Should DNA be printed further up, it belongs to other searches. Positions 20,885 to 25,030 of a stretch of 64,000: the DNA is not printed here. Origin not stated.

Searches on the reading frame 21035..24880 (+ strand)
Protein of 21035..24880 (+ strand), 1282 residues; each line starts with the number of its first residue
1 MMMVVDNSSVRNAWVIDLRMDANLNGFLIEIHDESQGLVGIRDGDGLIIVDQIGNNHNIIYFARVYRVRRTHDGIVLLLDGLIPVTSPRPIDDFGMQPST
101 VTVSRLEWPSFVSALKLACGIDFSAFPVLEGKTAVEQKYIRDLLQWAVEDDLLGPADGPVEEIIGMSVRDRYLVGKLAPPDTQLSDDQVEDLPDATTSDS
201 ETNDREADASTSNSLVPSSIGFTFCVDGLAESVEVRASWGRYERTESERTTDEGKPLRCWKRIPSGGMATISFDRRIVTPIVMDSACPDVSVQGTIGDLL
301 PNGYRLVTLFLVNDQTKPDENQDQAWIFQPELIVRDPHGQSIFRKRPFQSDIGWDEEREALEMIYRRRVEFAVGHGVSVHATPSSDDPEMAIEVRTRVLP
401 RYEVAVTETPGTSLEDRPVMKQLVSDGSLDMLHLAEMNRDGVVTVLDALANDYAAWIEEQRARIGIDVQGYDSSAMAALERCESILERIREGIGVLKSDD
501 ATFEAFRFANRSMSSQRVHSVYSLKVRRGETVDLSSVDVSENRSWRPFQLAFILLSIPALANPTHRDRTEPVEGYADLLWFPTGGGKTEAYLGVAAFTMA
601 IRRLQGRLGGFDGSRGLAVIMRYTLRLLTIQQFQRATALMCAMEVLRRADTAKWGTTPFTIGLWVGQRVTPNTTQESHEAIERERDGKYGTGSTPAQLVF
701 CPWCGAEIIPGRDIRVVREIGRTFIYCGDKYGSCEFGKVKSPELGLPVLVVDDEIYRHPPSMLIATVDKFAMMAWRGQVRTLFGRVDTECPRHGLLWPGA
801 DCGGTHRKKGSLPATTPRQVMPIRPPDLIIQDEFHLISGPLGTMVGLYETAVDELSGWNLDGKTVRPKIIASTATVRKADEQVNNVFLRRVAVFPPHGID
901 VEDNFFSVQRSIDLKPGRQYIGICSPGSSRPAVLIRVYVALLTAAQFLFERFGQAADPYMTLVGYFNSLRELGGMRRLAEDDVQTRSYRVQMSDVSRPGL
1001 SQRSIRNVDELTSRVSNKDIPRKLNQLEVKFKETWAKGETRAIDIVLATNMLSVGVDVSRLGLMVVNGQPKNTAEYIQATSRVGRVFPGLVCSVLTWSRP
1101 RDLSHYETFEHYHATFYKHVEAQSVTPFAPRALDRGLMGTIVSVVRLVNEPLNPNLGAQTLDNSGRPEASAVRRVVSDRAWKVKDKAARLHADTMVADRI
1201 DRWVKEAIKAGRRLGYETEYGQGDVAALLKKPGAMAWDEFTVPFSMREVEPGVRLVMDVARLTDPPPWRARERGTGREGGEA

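Call 11: search_protein_families(library=pfam, proteins=[window:21035-24880:+], max_evalue=0.001)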
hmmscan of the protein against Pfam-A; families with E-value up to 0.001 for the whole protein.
window:21035-24880:+ (1282 aa): 1 family
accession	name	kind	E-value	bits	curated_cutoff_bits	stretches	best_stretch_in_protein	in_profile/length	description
PF00271.37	Helicase_C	-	9.7e-07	29.5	23.5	1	1040-1086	63-109/110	Helicase conserved C-terminal domain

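Call 98: search_dna_similar(query=window:21035-24880:+, collection=plasmids, mode=protein, max_rows=40, max_evalue=1e-30)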
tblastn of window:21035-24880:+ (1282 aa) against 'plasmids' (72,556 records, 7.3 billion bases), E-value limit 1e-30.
Records with a match: 103; places in all: 107; records where one place covers at least 80% of the query: 32.
Best place of each record, by identity: <60% 103.
By first word of the organism name: Bacillus 17; Nostoc 7; Rhizobium 7; Halobacterium 6; Streptomyces 5; Deinococcus 3; Planktothrix 3; Lactiplantibacillus 3; Rhodococcus 2; Calothrix 2; and 41 more.
By predicted mobility (MOB-suite, as given by PLSDB): non-mobilizable 73; conjugative 19; mobilizable 11.
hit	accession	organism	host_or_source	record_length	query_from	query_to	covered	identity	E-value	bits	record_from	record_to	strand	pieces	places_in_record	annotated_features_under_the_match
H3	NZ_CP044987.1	Deinococcus sp. AJ005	single cell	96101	10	1268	98%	59.1%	0e+0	1457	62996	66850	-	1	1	drmA: DISARM system helicase DrmA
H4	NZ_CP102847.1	Microvirga terrae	soil,soil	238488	22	1268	97%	54.8%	0e+0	1369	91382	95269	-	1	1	drmA: DISARM system helicase DrmA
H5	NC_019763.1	Oscillatoria nigro-viridis PCC 7112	-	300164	140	1257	87%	48.3%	0e+0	1027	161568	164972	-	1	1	drmA: DISARM system helicase DrmA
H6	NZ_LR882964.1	Planktothrix agardhii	-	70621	140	1266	88%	46.9%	0e+0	1005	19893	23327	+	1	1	drmA: DISARM system helicase DrmA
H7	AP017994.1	Planktothrix agardhii NIES-204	-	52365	140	1266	88%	46.8%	0e+0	997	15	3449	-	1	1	hypothetical protein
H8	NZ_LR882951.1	Planktothrix agardhii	-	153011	140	1266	88%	46.8%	0e+0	996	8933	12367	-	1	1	drmA: DISARM system helicase DrmA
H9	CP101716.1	Synechocystis sp. B12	cell culture,mangrove water from the ...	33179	140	1267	85%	46.8%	8e-144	1025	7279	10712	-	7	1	hypothetical protein (x7)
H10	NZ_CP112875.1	Pseudanabaena galeata CCNP1313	-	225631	140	1257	87%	45.0%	0e+0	948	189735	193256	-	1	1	drmA: DISARM system helicase DrmA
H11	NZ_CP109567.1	Nocardia sp. NBC_01377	-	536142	140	1268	88%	42.1%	0e+0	799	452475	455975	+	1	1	drmA: DISARM system helicase DrmA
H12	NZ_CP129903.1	Rhodococcus ruber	soil,bacterial genome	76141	134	1257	88%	41.3%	0e+0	746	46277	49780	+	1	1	drmA: DISARM system helicase DrmA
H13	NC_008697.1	Nocardioides sp. JS614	-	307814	129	1257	88%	39.5%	0e+0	716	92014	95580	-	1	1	drmA: DISARM system helicase DrmA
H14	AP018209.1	Calothrix brevissima NIES-22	-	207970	109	1257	90%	38.0%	0e+0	610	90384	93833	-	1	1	helicase-like protein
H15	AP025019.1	Calothrix sp. PCC 7716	-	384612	140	1255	87%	38.3%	0e+0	620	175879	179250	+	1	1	Helicase-like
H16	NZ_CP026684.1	Nostoc sp. 'Peltigera membranacea cyanobiont' N6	Lichen thallus,Peltigera membranacea ...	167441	140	1257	87%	37.9%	0e+0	607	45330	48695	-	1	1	drmA: DISARM system helicase DrmA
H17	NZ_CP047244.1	Trichormus variabilis 0441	cell culture,thermal spring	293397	140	1255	87%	37.0%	2e-178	593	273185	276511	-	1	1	drmA: DISARM system helicase DrmA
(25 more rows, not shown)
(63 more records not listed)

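Call 100: get_annotated_region(hit=H3, flank=13000)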
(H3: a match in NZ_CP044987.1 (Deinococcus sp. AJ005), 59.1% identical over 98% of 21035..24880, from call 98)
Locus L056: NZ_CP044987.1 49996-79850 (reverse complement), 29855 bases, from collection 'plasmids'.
description: Deinococcus sp. AJ005 plasmid p96k, complete sequence
organism: Deinococcus sp. AJ005 (NCBI taxid 2652443)
taxonomy: Bacteria; Deinococcota; Deinococci; Deinococcales; Deinococcaceae; Deinococcus; Deinococcus sp. AJ005
host: -; source: single cell; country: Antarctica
typing (MOB-suite, as given by PLSDB): non-mobilizable
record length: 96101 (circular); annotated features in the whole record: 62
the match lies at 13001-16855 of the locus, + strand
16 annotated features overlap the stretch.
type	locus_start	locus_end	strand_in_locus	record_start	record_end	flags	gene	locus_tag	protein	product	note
CDS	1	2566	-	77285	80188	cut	-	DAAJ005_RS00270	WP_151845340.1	DUF262 and DUF1524 domain-containing protein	-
CDS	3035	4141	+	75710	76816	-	-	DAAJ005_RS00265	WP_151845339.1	hypothetical protein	-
CDS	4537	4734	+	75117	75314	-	-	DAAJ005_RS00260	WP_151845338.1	hypothetical protein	-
CDS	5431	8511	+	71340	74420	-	drmD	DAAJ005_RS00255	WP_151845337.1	DISARM system SNF2-like helicase DrmD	-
CDS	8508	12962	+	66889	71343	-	-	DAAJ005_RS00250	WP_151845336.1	type IIL restriction-modification enzyme MmeI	-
CDS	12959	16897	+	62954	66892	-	drmA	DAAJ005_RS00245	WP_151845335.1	DISARM system helicase DrmA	-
CDS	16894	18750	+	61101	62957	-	-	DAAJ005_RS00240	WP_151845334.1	DUF1998 domain-containing protein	-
CDS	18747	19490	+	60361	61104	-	drmC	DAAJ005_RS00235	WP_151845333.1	DISARM system phospholipase D-like protein DrmC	-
CDS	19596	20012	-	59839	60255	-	-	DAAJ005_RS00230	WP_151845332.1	very short patch repair endonuclease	-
CDS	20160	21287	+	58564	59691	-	-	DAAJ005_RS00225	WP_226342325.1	DNA cytosine methyltransferase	GO:0006304 - DNA modification [Evidence IEA]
CDS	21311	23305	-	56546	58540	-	-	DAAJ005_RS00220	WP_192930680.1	ATP-binding protein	-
CDS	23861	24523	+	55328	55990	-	-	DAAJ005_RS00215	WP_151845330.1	hypothetical protein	-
CDS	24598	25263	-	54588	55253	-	-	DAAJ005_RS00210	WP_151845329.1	hypothetical protein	-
CDS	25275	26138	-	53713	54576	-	-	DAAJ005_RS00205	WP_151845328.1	hypothetical protein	-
CDS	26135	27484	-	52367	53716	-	-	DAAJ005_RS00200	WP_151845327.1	zinc ribbon domain-containing protein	-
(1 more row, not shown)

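Call 102: search_protein_families(library=pfam, proteins=[L056:21314-23305:-], max_evalue=0.01)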
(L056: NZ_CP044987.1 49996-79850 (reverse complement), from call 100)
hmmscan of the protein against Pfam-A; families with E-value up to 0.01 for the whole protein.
L056:21314-23305:- (664 aa): 2 families
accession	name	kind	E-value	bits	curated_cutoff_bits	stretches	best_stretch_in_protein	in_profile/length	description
PF13589.12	HATPase_c_3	-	9.4e-16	58.5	25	1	33-139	5-107/137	Histidine kinase-, DNA gyrase B-, and HSP90-like ATPase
PF02518.31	HATPase_c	-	3.3e-05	24.7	26.4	1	34-138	9-108/111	Histidine kinase-, DNA gyrase B-, and HSP90-like ATPase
